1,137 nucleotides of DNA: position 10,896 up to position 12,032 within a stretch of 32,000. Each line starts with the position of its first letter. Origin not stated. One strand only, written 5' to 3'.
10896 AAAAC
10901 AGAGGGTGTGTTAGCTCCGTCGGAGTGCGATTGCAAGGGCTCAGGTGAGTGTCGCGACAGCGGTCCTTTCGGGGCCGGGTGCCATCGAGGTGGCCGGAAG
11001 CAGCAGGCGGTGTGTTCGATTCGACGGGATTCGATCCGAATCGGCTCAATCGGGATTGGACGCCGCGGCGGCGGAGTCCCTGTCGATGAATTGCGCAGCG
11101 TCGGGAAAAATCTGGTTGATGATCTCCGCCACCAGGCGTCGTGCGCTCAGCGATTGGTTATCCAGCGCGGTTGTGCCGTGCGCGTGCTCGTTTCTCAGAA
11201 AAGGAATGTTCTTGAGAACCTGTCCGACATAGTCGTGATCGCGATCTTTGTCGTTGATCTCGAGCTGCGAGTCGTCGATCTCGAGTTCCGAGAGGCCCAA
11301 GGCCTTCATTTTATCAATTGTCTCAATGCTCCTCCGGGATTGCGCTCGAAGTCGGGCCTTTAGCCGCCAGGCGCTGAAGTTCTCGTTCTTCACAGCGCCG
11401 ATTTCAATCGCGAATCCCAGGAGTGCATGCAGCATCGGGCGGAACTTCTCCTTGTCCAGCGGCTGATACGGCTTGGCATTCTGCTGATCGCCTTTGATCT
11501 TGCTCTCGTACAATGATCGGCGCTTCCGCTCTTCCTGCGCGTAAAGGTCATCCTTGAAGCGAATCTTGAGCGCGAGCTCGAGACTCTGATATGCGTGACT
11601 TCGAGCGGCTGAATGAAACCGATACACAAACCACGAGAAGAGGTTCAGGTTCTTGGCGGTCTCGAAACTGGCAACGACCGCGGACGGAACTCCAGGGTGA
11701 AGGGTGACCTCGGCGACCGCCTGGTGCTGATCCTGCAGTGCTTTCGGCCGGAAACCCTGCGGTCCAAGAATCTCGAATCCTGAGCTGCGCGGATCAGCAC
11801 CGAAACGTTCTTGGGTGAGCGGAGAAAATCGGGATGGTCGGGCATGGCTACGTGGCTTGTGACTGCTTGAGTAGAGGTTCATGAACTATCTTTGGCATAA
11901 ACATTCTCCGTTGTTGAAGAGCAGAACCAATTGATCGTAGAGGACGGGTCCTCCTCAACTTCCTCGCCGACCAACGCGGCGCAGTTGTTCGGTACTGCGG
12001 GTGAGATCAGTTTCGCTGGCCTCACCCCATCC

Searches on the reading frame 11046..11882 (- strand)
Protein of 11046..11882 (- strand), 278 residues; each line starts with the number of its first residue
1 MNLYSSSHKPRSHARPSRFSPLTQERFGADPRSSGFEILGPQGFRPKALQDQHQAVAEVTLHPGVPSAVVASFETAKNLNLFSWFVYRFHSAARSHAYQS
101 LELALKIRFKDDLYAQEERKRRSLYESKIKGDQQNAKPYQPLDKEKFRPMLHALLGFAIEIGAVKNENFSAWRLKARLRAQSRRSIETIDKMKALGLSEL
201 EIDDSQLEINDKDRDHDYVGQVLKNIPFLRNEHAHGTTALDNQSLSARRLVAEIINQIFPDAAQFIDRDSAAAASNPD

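Call 3: search_protein_families(library=pfam, proteins=[window:11046-11882:-], max_evalue=0.01)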
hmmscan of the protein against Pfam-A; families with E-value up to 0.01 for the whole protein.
window:11046-11882:- (278 aa): 0 families

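Call 4: search_protein_families(library=padloc, proteins=[window:11046-11882:-], max_evalue=0.01)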
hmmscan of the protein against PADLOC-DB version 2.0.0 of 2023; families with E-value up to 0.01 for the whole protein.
window:11046-11882:- (278 aa): 0 families

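Call 49: search_protein_families(library=ncbifam, proteins=[window:11046-11882:-], max_evalue=0.001)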
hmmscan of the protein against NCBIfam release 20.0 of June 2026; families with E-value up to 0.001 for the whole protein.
window:11046-11882:- (278 aa): 0 families
